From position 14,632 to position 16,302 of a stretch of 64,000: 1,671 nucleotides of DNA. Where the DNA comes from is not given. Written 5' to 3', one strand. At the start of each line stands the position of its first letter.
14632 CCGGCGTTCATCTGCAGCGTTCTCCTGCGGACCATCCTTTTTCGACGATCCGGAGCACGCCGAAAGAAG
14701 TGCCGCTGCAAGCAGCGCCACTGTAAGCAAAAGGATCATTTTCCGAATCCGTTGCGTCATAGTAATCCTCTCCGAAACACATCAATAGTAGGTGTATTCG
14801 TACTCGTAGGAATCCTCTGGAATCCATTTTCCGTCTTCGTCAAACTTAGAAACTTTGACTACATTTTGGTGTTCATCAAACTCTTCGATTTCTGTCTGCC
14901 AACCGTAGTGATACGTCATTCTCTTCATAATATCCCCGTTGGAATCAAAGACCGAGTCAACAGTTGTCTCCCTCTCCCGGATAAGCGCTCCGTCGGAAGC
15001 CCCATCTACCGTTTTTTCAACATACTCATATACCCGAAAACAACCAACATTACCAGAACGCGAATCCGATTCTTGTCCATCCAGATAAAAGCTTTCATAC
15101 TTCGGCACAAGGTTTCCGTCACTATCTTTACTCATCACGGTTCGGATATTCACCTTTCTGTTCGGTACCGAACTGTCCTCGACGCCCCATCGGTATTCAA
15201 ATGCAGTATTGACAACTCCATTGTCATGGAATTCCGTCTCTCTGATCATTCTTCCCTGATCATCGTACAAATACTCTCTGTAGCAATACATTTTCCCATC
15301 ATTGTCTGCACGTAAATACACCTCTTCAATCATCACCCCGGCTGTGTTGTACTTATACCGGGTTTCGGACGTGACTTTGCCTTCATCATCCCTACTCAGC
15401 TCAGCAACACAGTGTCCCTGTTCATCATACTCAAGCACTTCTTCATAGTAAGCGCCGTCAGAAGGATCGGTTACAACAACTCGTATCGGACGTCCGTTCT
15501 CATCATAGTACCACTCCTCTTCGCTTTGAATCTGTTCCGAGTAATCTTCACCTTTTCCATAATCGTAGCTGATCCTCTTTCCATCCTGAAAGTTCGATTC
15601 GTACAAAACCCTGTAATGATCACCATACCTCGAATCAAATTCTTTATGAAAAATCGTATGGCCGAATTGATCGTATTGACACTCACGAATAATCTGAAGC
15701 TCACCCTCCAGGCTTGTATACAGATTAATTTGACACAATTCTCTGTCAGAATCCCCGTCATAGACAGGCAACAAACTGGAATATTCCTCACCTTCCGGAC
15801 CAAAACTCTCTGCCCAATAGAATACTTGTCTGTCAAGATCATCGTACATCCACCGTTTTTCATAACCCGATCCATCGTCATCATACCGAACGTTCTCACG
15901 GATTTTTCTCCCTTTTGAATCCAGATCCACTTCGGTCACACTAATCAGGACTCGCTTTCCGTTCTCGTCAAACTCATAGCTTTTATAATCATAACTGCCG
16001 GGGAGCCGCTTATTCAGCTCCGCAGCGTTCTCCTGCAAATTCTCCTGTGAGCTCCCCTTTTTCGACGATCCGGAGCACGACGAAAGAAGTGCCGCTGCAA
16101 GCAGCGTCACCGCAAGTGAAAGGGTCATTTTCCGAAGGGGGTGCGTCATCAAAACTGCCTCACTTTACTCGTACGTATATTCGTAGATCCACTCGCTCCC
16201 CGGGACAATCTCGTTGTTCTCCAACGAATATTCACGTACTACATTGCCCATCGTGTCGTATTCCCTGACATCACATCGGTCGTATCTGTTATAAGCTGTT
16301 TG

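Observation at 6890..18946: Six-member family of short YD/RHS-repeat lipoproteins with a (Y/F)EYTY(Y/F/E) C-terminal signature and no Rhs core or toxin tip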

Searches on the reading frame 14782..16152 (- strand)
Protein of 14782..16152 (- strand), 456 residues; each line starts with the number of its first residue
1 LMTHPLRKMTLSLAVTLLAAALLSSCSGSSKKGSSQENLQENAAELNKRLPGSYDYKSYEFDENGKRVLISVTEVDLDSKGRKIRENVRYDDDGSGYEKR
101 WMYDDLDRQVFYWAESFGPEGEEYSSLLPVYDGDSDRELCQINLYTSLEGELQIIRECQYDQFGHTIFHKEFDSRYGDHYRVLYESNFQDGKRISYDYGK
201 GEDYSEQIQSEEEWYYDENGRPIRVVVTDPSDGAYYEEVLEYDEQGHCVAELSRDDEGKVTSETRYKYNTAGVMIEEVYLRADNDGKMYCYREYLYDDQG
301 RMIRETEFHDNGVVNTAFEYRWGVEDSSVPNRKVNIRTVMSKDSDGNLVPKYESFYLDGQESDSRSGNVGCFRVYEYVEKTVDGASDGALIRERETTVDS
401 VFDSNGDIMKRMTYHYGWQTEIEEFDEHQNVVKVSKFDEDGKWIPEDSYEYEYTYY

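Call 3: search_protein_families(library=pfam, proteins=[window:14782-16152:-], max_evalue=1)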
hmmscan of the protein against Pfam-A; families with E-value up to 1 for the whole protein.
window:14782-16152:- (456 aa): 4 families
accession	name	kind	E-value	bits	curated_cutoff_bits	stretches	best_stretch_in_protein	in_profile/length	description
PF05593.20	RHS_repeat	-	0.0015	19.3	22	1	216-251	1-31/38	RHS Repeat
PF03646.20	FlaG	-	0.16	12.6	23.8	1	29-76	24-71/101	FlaG protein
PF12142.13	PPO1_DWL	-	0.16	12.2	20.8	0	215-229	14-28/52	Polyphenol oxidase middle domain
PF25798.1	NED_Nanos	-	0.2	12.2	27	1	19-44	14-39/48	Nanos effector domain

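Call 4: search_protein_families(library=ncbifam, proteins=[window:14782-16152:-], max_evalue=1)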
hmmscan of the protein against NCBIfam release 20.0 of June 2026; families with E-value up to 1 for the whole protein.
window:14782-16152:- (456 aa): 3 families
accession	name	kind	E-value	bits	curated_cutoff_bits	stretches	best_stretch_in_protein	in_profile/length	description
TIGR01643.1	YD_repeat_2x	repeat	0.00018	21.9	15.8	0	293-306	19-32/42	YD repeat-containing protein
NF033894.1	Eex_IncN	subfamily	0.066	13.2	33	1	11-50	5-39/65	EexN family lipoprotein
NF053824.1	PdgNdpepShyC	equivalog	0.11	11.3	700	1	172-224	205-264/429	peptidoglycan DD-endopeptidase ShyC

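Call 7: find_homologous_proteins(query=window:14782-16152:-, max_evalue=0.001)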
Query window:14782-16152:- (456 aa): 19 proteins with E <= 0.001 among 6671 candidates.
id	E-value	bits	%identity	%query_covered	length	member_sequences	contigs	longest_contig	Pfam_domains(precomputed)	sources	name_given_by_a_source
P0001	0.0e+0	1037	100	100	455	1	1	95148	-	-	-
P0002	6.3e-36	142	32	100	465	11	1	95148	-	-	-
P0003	4.9e-23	100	31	100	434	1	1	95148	-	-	-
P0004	7.5e-10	57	32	36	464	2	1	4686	-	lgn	-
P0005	3.0e-9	55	28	49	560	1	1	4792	PF14559.13,PF13414.13,PF05593.20,PF00515.35,PF13432.13,PF13181.13,PF07719.24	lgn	-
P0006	3.7e-9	54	29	27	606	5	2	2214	PF13240.12,PF05593.20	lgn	-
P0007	1.2e-7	49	33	27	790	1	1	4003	PF05593.20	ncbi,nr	ncbi:MAG: hypothetical protein K2J04_11240 [Lachnospiraceae bacterium]|nr:hypothetical protein [Lach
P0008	3.6e-7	48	23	51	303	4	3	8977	PF05593.20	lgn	-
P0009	3.7e-7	48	26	48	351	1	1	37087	PF05593.20,PF25023.2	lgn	-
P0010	6.4e-7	47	26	53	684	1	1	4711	PF05593.20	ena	-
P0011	7.5e-7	47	27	52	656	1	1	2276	PF05593.20,PF11178.14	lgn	-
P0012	3.7e-6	44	26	56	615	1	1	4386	PF05593.20,PF25023.2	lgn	-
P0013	6.9e-6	43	28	52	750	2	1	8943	PF05593.20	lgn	-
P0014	7.2e-5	40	27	76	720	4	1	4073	PF05593.20,PF11178.14,PF25023.2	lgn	-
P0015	2.1e-4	39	30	29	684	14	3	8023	PF05593.20,PF11178.14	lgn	-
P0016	4.3e-4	38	23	69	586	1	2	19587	PF05593.20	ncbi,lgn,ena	-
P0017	4.3e-4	38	29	36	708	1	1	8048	PF05593.20,PF11178.14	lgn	-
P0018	8.3e-4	37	35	15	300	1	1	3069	PF05593.20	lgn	-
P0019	9.2e-4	36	28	23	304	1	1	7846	PF05593.20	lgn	-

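Call 14: find_encoding_contigs(protein=P0004, flank=5000, max_places=4)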
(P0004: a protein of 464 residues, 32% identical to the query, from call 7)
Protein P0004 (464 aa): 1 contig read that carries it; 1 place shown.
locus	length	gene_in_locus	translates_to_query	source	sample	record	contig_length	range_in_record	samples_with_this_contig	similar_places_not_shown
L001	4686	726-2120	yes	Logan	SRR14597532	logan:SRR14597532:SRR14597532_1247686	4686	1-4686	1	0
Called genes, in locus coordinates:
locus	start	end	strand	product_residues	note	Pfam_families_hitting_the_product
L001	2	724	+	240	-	?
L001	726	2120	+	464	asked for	-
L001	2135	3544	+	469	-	-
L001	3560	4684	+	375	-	?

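Call 15: find_related_loci(query=A2, collection=genome_contigs, flank=10000)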
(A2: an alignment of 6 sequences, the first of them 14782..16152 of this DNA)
Query A2 (456 aa) in genome_contigs; peptide patterns used: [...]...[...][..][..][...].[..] (x = any residue, [..] = any of these).
149 stretches matched a pattern; 3 encode a relative of the query (tblastn E <= 1e-3); 3 distinct loci.
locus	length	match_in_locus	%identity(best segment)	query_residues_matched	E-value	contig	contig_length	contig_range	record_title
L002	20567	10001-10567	26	112-309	3e-7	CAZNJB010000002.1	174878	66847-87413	MAG TPA_asm: uncultured Melioribacteraceae bacterium isolate binchicken_co64_133 genome assembly, contig: NODE_16_length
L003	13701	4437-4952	28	154-313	4e-7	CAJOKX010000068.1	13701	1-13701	uncultured Lachnospiraceae bacterium isolate Reindeer_1_mag_103 genome assembly, contig: scaffold_4655, whole genome sho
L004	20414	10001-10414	28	235-349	1e-6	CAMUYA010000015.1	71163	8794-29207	MAG TPA_asm: uncultured Lachnospiraceae bacterium isolate SRR8387720_bin.9_metaWRAP_v1.3_MAG genome assembly, contig: ER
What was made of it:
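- Tried and rejected: It returned only three distant YD loci (call 15).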

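Call 19: search_solved_structures(query=A2, max_evalue=1)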
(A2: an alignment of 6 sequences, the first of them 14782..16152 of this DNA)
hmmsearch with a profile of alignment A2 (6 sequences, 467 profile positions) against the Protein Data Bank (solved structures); distinct sequences matched with E-value up to 1: 2.
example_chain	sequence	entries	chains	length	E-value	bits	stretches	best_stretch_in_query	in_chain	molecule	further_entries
4r03_A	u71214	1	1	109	0.0077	18.6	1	206-272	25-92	Uncharacterized protein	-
3tzg_A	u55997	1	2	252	0.22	13.7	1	76-138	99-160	hypothetical protein BVU_2266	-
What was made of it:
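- Tried and rejected: Sequence search of the PDB with the small profile A2 gave only marginal hits (4r03 at E 0.0077, 3tzg at E 0.22; call 19).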

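Call 21: search_protein_representatives(alignment_id=A2)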
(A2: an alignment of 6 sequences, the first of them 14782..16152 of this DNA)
Query: 6 sequences, 467 profile positions. Proteins with E-value up to 0.001 (for the whole library): 580; up to 1e-10: 29; up to 1e-30: 7. The best 150 are listed.
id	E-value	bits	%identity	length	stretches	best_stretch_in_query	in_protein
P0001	9.2e-172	588.8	-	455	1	1-467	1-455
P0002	4.9e-170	583.1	-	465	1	1-467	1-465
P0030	5.8e-160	549.8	-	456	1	1-467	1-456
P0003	6.2e-158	543.2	-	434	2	1-222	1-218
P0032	4.9e-136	471.0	-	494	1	8-467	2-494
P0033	3.7e-53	197.7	-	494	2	13-274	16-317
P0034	3.2e-31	125.4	-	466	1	24-467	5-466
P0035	3.2e-21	92.4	-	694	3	2-333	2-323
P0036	3.5e-21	92.3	-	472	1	44-467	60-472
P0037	2.1e-19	86.4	-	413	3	7-267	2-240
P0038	9.1e-19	84.3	-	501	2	2-287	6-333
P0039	1.5e-18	83.7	-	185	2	11-161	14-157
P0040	1.9e-18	83.3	-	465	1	27-467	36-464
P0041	3.3e-18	82.5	-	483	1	36-467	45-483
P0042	3.3e-16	75.9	-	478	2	7-268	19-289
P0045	1.7e-14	70.2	-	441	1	18-466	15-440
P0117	2.2e-07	46.8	-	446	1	55-466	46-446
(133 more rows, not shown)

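Call 24: find_homologous_proteins(query=A3, max_evalue=0.000001)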
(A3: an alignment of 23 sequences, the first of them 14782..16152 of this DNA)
Query A3 (23 sequences) (456 aa, profile of the alignment): 85 proteins with E <= 0.000001 among 8000 candidates.
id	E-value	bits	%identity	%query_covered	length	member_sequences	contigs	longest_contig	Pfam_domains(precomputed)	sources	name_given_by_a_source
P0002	1.7e-99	352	32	100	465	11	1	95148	-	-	-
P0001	2.6e-95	338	100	100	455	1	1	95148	-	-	-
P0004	8.5e-93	330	32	36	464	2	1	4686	-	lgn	-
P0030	2.2e-85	305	34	36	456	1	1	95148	-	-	-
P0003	1.6e-84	302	31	100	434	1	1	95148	-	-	-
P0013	3.6e-37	146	28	52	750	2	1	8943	PF05593.20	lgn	-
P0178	2.5e-32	130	28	53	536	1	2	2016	-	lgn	-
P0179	2.4e-22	97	27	47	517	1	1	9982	PF05593.20,PF11178.14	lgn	-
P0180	8.2e-22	96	22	45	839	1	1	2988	-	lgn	-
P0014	2.2e-21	94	27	76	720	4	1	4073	PF05593.20,PF11178.14,PF25023.2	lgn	-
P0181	7.0e-21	93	27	24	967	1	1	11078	PF07714.24,PF00069.32,PF05593.20,PF03109.23,PF11178.14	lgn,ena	-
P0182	1.1e-19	89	27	48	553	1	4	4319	PF05593.20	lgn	-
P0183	4.5e-19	87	27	77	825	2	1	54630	PF05593.20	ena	-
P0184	8.7e-19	86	30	30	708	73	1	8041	PF05593.20,PF11178.14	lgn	-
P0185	1.8e-18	85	30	30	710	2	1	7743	PF05593.20,PF11178.14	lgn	-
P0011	2.7e-18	84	27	52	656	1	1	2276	PF05593.20,PF11178.14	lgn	-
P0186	3.9e-18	84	37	14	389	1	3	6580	PF05593.20,PF25023.2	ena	-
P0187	2.8e-17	81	22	51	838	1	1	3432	PF05593.20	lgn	-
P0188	1.2e-16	79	25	45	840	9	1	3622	PF05593.20,PF11178.14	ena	-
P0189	1.9e-16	78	23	52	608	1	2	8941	PF05593.20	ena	-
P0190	3.0e-16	77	25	43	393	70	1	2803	PF05593.20,PF11178.14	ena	-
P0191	5.9e-16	76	24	84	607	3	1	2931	PF05593.20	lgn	-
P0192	1.0e-15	76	26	52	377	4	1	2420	PF05593.20,PF25023.2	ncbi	-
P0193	1.5e-15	75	24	49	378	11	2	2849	PF05593.20,PF25023.2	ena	-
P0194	1.6e-15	75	25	52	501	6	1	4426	PF05593.20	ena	-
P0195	4.3e-15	74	23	63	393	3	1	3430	PF05593.20,PF11178.14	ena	-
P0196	5.5e-15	73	30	30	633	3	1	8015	PF05593.20,PF11178.14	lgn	-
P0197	1.6e-14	72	27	55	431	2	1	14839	PF05593.20,PF07661.20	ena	-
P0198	1.6e-14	72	23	41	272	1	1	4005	PF05593.20,PF07661.20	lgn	-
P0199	4.0e-14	70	29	25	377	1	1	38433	PF05593.20,PF25023.2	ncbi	-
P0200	4.2e-14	70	32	19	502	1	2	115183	PF05593.20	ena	-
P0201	5.0e-14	70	24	35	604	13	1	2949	PF05593.20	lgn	-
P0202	5.0e-14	70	23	81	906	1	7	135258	PF05593.20,PF13676.12,PF08937.17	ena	-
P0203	7.0e-14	70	24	52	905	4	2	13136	PF05593.20,PF13676.12,PF08937.17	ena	-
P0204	8.2e-14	69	21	68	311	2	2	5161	PF05593.20,PF25023.2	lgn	-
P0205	1.2e-13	69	29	12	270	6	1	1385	PF05593.20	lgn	-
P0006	6.8e-13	66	29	27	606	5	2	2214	PF13240.12,PF05593.20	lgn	-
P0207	1.1e-12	66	27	32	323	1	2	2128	PF05593.20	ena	-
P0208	1.2e-12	65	26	55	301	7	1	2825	PF05593.20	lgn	-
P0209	3.1e-12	64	27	45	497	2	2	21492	PF05593.20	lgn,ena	-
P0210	4.0e-12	64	28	20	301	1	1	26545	PF05593.20,PF25023.2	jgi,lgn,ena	-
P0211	8.7e-12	63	33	22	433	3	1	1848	PF05593.20,PF07661.20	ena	-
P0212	9.7e-12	63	27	22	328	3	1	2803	PF05593.20,PF25023.2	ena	-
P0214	1.7e-11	62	24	34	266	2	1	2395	PF05593.20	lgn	-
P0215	2.1e-11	61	23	29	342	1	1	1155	PF05593.20,PF25023.2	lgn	-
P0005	3.4e-11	61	28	49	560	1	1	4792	PF14559.13,PF13414.13,PF05593.20,PF00515.35,PF13432.13,PF13181.13,PF07719.24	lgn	-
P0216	3.5e-11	61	37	13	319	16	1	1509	PF05593.20,PF25023.2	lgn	-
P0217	5.6e-11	60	25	52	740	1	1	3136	PF05593.20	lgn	-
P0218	6.0e-11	60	27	51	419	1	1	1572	PF05593.20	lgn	-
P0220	2.4e-10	58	24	24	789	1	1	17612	PF05593.20,PF25023.2,PF20148.5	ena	-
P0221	2.7e-10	58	29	17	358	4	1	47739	PF05593.20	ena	-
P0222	4.2e-10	57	23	31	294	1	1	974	PF05593.20,PF07661.20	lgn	-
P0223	1.1e-9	56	26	46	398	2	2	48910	PF13240.12,PF05593.20,PF25023.2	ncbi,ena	-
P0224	1.3e-9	56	30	20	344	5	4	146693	PF05593.20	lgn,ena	-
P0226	9.5e-9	53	25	45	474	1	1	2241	PF05593.20,PF25023.2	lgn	-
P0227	1.2e-8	52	25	48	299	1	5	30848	PF05593.20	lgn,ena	-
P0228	1.3e-8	52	25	49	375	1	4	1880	PF05593.20,PF25023.2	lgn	-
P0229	1.4e-8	52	25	24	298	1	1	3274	PF05593.20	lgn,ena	-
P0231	3.2e-8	51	30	23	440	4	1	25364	PF05593.20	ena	-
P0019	4.4e-8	51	28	23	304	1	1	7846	PF05593.20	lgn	-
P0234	8.4e-8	50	29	35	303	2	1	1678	PF05593.20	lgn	-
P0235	1.3e-7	49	22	43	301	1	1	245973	PF05593.20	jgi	jgi:hypothetical protein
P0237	1.4e-7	49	29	10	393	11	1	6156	PF05593.20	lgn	-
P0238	1.4e-7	49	24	43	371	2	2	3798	PF05593.20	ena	-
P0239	1.8e-7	48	27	25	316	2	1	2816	PF05593.20,PF25023.2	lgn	-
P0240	2.1e-7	48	25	50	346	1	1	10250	PF14559.13,PF13431.13,PF23914.2,PF13414.13,PF05593.20,PF00515.35,PF13432.13,PF13428.13,PF13181.13,PF07719.24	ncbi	-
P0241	2.3e-7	48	29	20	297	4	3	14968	PF05593.20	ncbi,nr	ncbi:MAG: hypothetical protein Q8907_04675 [Bacteroidota bacterium]|nr:hypothetical protein [Bactero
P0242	2.3e-7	48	28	25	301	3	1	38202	PF05593.20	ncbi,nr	ncbi:MAG: hypothetical protein IKS23_04930 [Alphaproteobacteria bacterium]|nr:hypothetical protein [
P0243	3.2e-7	48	24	39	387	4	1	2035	PF05593.20,PF11178.14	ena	-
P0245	3.8e-7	47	29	20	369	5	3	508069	PF15283.13,PF05593.20,PF25023.2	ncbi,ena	-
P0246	4.8e-7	47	25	50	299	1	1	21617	PF05593.20,PF11178.14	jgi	jgi:YD repeat-containing protein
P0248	7.1e-7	47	30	24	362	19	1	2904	PF05593.20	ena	-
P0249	8.3e-7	46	29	20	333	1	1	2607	PF05593.20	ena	-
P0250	8.4e-7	46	27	42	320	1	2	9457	PF05593.20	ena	-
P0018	9.1e-7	46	35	15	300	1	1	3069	PF05593.20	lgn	-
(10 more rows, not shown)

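Call 26: search_protein_families(library=pfam, alignment_id=A3, max_evalue=0.01)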
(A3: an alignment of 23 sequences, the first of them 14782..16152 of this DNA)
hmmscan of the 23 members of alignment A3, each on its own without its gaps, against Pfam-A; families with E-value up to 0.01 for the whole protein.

A. member 1, window:14782-16152:- (456 aa): 1 family
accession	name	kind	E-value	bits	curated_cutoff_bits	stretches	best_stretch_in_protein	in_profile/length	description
PF05593.20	RHS_repeat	-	0.0015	19.3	22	0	216-251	1-31/38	RHS Repeat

B. families by the number of members that match (of 23 scanned): 7 families
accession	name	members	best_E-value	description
PF05593.20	RHS_repeat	14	5.8e-10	RHS Repeat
PF00407.25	Bet_v_1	1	0.0015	Pathogenesis-related protein Bet v 1 family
PF07356.17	DUF1481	1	0.0024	Protein of unknown function (DUF1481)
PF07661.19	MORN_2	1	0.0028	MORN repeat variant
PF18342.7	LytB_SH3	1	0.0032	Endo-beta-N-acetylglucosaminidase LytB SH3 domain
PF21572.2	Nop5_56-rel_N_Arc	1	0.0055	Archaeal Nop5/56-rel, N-terminal domain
PF12141.13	BMT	1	0.0078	Beta-mannosyltransferases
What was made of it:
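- On MORN / MORN_2 repeat proteins: One of 23 family members hits it at E 0.0028 (call 26).
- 14 of 23 members hit PF05593 (call 26). PF05593 is hit by 14 of 23 members, MORN_2 by one (call 26).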

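Call 31: predict_structure(alignment_id=A3)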
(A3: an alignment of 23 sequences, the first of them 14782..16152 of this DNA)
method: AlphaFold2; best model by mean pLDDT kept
length: 456 residues; sequences in the alignment: 23
mean_pLDDT: 79.2   pTM: 0.71
mean pLDDT of the five models: 79.2, 76.3, 74.2, 73.9, 73.7
residues with pLDDT >= 90: 210; 70-90: 116; 50-70: 69; < 50: 61
segments of 3 or more residues with pLDDT < 50: 1-10, 23-47, 185-187, 237-241, 245-255, 363-367
pLDDT, mean of each block of 10 residues (from residue 1): 39 57 45 39 52 95 97 95 96 95 94 94 93 90 90 88 77 70 52 68 68 84 87 49 46 56 92 92 84 94 92 89 92 93 86 87 50 77 57 82 94 87 95 96 96 96
secondary structure, 60 per line:
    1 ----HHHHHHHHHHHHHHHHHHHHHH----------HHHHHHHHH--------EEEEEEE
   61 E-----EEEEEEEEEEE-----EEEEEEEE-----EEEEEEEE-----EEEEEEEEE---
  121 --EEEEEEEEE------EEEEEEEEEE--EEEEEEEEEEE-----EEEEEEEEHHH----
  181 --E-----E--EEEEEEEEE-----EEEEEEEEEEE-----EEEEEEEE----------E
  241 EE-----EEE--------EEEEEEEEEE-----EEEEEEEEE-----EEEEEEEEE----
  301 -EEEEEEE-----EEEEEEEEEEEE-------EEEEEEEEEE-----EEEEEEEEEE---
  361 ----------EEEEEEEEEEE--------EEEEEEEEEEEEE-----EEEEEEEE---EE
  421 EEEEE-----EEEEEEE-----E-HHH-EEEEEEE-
elements in order: H5-26 H37-45 E54-61 E67-77 E83-90 E96-103 E109-117 E123-131 E138-147 E150-160 E166-173 E192-200 E206-216 E222-229 E240-242 E248-250 E259-268 E274-282 E288-296 E302-308 E314-325 E333-342 E348-357 E371-381 E390-402 E408-415 E419-425 E431-437 E449-455
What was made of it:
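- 14782..16152 (-): D: 455/456-aa family member (ATG at 16149). It is absent from the related strain L001. This is the protein that was modelled. AF2 pLDDT 79.2, pTM 0.71, 27 strands (call 31).
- On Rhs / YD-repeat shell toxins: The mature part is ~400 aa with 27 strands (call 31).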

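Call 33: fold_search(model_id=the predicted structure, library=pdb)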
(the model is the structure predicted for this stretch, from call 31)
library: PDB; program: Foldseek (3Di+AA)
matches with E <= 10: 1123; with E <= 0.001: 43
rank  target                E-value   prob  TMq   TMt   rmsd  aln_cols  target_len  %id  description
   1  8uy4_A                6.0e-10  1.00  0.10  0.05  28.0       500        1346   15  Acinetobacter baumannii Tse15 Rhs effector (released 2024-10-09)
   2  9ifo_A                1.9e-09  1.00  0.16  0.07  28.1       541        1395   12  Structure of Teneurin-Like Protein (TLP) (released 2026-03-11)
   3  4igl_D                2.6e-09  1.00  0.16  0.12  23.9       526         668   11  Structure of the RHS-repeat containing BC component of the secreted ABC toxin complex from Yersinia entomophaga (released 2013-08-07)
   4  8qja_A                2.6e-09  1.00  0.11  0.06  30.6       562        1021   14  T6SS-linked Rhs repeat protein - Advenella mimigardefordensis VgrG-Rhs core (released 2024-09-25)
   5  8qja_C                3.0e-09  1.00  0.11  0.06  27.9       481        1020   15  T6SS-linked Rhs repeat protein - Advenella mimigardefordensis VgrG-Rhs core (released 2024-09-25)
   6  8qjc                  3.4e-09  1.00  0.10  0.05  33.5       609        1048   12  T6SS-linked Rhs repeat protein - Salmonella bongori Rhs-core domain with toxin domain (released 2024-09-25)
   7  8fjp_A                4.6e-09  1.00  0.17  0.05  21.5       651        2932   11  Cryo-EM structure of native mosquito salivary gland surface protein 1 (SGS1) (released 2023-03-01)
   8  8uxt                  4.8e-09  1.00  0.12  0.06  30.1       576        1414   10  Acinetobacter baumannii Tse15 Rhs effector, toxin cleavage mutant (D1369N, D1391N) (released 2024-10-09)
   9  8qjb_A                7.0e-09  1.00  0.11  0.06  30.9       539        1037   13  T6SS-linked Rhs repeat protein - Salmonella bongori Rhs-core domain extended N-terminus (released 2024-09-25)
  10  4igl_B                8.0e-09  1.00  0.15  0.12  23.7       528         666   10  Structure of the RHS-repeat containing BC component of the secreted ABC toxin complex from Yersinia entomophaga (released 2013-08-07)
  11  8cp6_B                8.8e-09  1.00  0.16  0.08  27.8       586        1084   12  Type six secretion system exported effector 5 (Tse5) (released 2023-12-06)
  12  8qja_D                9.2e-09  0.99  0.10  0.05  32.5       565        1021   12  T6SS-linked Rhs repeat protein - Advenella mimigardefordensis VgrG-Rhs core (released 2024-09-25)
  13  8h8b                  1.4e-08  0.99  0.09  0.05  29.6       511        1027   15  Type VI secretion system effector RhsP in its pre-autoproteolysis and monomeric form (released 2023-01-18)
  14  7ban_A                7.0e-08  1.00  0.16  0.06  20.4       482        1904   12  human Teneurin4 Mut C2 (released 2022-01-12)
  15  6sue_F                1.1e-07  1.00  0.22  0.07  20.9       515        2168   11  Structure of Photorhabdus luminescens Tc holotoxin pore, Mutation TccC3-D651A (released 2019-11-06)
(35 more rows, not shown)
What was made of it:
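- On Rhs / YD-repeat shell toxins: TM-scores are 0.10-0.25 and rmsd 18-33 A (call 33).
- Foldseek's top 20 PDB hits are Rhs, Tc or teneurin shells at E 6e-10 to 3e-7, followed by single-layer OspA sheets (call 33).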
